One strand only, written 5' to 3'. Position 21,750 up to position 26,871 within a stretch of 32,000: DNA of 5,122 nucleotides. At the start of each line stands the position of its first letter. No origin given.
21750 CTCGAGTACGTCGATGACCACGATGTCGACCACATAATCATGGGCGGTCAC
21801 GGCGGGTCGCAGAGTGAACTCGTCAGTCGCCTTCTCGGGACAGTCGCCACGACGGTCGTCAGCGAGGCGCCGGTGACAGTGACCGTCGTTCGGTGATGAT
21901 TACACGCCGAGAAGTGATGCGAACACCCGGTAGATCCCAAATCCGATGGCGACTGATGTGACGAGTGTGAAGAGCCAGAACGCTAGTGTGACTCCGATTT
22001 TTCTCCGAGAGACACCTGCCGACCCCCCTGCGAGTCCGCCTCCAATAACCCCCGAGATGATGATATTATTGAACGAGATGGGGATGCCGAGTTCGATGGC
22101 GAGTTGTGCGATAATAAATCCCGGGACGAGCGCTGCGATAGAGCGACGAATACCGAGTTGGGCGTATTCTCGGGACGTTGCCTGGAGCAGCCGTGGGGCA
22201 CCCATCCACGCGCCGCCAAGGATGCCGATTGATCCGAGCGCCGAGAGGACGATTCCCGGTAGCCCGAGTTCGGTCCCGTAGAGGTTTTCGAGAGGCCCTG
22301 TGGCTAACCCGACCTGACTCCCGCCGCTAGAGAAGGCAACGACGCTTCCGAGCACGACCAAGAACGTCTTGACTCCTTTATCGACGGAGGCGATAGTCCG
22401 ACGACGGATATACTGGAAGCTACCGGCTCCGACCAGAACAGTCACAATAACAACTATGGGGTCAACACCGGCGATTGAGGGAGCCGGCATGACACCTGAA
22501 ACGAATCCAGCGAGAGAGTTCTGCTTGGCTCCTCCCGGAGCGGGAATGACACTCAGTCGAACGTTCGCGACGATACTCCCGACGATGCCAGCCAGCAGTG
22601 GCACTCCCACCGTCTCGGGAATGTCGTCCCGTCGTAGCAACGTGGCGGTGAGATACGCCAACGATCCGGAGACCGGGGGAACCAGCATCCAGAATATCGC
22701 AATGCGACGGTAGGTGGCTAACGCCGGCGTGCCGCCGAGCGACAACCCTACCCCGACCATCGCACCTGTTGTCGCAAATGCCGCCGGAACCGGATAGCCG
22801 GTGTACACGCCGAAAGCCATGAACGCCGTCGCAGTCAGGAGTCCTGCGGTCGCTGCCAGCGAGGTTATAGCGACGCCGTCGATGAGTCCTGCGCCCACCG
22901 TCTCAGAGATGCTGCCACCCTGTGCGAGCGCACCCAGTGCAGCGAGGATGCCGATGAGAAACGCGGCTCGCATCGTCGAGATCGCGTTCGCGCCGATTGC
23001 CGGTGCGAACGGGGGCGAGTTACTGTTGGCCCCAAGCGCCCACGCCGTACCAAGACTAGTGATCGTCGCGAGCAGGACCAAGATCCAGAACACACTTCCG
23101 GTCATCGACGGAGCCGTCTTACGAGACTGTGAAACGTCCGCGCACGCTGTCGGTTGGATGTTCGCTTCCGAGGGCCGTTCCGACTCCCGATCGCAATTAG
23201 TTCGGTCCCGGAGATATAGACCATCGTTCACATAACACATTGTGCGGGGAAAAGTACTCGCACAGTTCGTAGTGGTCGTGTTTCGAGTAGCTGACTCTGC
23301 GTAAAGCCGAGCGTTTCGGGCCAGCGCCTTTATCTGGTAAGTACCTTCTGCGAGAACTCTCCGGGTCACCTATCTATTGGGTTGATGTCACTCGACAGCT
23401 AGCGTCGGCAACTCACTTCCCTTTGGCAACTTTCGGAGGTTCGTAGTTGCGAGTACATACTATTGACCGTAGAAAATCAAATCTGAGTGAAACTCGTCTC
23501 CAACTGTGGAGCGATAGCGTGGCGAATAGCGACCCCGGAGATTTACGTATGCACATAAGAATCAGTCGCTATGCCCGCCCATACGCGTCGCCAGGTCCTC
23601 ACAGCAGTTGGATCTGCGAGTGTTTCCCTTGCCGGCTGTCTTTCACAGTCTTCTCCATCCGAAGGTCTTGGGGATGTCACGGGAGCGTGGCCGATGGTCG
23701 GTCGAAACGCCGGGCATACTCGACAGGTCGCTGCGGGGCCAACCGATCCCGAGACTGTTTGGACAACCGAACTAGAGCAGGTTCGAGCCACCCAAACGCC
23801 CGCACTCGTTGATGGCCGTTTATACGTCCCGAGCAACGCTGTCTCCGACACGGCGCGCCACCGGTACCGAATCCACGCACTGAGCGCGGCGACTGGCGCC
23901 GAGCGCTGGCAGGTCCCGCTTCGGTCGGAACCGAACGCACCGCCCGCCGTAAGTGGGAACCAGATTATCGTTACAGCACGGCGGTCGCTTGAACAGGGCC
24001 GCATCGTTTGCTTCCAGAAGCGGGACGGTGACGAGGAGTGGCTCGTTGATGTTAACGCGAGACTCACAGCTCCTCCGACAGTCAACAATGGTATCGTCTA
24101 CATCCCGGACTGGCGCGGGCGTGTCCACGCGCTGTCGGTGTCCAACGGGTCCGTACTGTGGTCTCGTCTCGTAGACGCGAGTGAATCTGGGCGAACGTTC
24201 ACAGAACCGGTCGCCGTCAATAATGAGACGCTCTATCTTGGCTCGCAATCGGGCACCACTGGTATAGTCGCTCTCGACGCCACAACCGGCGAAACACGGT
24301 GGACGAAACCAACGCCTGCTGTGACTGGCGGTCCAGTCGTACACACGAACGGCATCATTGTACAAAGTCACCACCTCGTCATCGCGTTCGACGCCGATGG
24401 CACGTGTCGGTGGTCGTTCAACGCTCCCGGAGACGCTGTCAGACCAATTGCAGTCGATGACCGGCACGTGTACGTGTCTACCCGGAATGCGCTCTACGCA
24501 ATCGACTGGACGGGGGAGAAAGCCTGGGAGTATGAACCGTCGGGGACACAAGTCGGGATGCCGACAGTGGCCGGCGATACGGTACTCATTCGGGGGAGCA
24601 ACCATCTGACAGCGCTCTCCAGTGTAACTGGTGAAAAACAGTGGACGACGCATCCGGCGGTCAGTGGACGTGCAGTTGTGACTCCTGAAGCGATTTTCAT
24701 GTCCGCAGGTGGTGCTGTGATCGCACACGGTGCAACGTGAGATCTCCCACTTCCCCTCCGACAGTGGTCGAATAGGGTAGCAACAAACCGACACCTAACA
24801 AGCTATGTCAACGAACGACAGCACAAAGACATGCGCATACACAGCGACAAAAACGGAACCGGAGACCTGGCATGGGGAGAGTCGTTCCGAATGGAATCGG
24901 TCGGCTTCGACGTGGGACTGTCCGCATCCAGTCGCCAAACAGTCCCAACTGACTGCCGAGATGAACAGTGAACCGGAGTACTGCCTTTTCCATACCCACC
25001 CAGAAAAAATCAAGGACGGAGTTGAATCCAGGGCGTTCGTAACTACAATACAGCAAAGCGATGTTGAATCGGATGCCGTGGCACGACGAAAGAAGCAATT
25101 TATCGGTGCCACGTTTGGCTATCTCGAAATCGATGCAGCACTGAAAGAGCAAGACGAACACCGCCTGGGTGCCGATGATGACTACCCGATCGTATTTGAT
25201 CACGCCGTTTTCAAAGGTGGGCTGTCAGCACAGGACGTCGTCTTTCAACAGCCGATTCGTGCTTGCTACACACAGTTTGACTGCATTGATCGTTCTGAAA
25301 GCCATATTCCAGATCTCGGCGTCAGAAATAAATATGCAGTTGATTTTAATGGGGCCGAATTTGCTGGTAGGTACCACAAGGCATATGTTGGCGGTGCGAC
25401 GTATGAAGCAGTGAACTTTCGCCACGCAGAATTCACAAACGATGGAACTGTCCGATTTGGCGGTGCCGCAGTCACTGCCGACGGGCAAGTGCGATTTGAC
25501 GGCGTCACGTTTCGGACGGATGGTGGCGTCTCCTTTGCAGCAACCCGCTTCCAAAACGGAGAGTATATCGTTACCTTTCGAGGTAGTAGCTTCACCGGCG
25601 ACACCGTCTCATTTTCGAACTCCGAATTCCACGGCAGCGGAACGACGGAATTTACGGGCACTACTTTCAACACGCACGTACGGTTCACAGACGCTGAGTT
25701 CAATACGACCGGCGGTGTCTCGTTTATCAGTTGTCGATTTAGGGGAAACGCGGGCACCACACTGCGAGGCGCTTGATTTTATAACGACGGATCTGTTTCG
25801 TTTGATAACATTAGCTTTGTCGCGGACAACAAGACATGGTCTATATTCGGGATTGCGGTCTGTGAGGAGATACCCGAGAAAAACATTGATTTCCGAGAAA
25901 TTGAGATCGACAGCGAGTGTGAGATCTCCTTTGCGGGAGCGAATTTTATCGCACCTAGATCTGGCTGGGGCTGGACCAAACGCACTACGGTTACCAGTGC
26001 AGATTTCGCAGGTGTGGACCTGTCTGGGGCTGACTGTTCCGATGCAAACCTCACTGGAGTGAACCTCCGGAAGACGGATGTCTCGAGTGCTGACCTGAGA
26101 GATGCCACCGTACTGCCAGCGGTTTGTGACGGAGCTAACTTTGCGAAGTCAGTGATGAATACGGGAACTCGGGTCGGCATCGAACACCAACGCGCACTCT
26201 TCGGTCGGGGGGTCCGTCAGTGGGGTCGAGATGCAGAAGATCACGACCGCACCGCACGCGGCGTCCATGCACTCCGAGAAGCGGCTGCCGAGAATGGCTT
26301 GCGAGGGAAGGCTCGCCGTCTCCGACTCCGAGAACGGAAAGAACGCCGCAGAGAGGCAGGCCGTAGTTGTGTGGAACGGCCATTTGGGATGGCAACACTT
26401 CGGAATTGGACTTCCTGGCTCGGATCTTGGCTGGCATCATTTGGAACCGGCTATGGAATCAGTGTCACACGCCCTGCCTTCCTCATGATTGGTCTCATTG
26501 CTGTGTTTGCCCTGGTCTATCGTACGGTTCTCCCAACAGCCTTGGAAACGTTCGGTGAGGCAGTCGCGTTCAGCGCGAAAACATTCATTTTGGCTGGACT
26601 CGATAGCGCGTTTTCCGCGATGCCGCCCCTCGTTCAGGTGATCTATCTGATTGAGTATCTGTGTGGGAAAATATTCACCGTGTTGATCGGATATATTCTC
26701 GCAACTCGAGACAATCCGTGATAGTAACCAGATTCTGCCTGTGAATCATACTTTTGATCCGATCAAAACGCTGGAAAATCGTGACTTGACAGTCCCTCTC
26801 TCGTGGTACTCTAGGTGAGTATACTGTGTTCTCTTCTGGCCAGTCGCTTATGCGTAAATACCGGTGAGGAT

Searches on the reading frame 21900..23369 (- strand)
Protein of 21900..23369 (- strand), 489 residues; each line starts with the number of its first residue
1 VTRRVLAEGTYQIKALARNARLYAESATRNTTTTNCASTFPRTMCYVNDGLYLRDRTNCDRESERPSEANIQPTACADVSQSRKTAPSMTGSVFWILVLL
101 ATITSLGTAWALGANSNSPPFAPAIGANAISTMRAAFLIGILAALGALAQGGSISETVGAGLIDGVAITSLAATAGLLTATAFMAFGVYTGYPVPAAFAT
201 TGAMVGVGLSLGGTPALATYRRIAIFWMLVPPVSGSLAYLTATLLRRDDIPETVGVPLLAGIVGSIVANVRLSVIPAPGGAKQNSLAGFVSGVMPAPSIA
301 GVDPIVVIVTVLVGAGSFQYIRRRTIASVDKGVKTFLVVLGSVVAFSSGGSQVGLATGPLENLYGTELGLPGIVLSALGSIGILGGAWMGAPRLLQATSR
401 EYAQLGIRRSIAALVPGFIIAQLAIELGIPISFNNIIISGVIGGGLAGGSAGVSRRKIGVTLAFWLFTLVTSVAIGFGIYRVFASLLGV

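Call 16: search_protein_families(library=pfam, proteins=[window:21900-23369:-])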
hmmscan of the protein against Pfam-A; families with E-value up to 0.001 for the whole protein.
window:21900-23369:- (489 aa): 1 family
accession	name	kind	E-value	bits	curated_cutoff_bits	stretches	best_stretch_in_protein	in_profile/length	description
PF01384.25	PHO4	-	4e-40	138.3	33.7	1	113-476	2-350/350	Phosphate transporter family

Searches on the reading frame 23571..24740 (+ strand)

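Call 16: search_protein_families(library=pfam, proteins=[window:23571-24740:+])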
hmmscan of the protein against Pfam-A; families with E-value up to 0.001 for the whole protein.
window:23571-24740:+ (389 aa): 4 families
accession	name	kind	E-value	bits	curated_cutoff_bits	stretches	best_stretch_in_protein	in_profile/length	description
PF13360.13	PQQ_2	-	1.7e-39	136.3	27.6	2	57-266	10-214/233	Outer membrane protein assembly factor BamB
PF13570.13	Beta-prop_ACSF4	-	6.4e-18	65.7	133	1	96-354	26-282/329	Beta-alanine-activating enzyme, beta-propeller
PF01011.28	PQQ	-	1e-12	48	26.7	0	211-246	51-83/595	Glucose/ethanol/alcohol dehydrogenase, beta-propeller domain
PF23727.1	Beta-prop_FAM234A_B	-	5.3e-06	25.7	26.4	0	185-252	54-122/467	FAM234A/B beta-propeller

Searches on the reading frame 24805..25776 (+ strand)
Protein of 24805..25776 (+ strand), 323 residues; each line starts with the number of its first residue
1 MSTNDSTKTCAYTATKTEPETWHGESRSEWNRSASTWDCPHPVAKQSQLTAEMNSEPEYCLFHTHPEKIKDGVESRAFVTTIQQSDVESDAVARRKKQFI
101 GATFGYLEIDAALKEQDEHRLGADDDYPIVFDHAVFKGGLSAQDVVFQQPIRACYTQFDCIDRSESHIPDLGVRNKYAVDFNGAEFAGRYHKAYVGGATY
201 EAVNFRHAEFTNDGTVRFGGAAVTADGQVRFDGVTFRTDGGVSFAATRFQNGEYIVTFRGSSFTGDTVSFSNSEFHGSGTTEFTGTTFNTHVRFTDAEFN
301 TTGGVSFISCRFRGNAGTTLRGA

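Call 16: search_protein_families(library=pfam, proteins=[window:24805-25776:+])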
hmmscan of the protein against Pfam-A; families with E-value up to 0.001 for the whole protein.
window:24805-25776:+ (323 aa): 1 family
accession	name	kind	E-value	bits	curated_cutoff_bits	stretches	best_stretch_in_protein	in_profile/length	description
PF13576.12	Pentapeptide_3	-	6.4e-09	36.3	27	0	256-297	10-47/48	Pentapeptide repeats (9 copies)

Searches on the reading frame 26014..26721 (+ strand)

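Call 17: search_protein_families(library=pfam, proteins=[window:26014-26721:+], max_evalue=0.01)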
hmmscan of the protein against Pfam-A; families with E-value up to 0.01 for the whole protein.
window:26014-26721:+ (235 aa): 1 family
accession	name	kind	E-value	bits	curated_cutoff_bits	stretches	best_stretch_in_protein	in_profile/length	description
PF00805.28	Pentapeptide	-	2.1e-07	30.8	20.2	1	2-30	12-40/40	Pentapeptide repeats (8 copies)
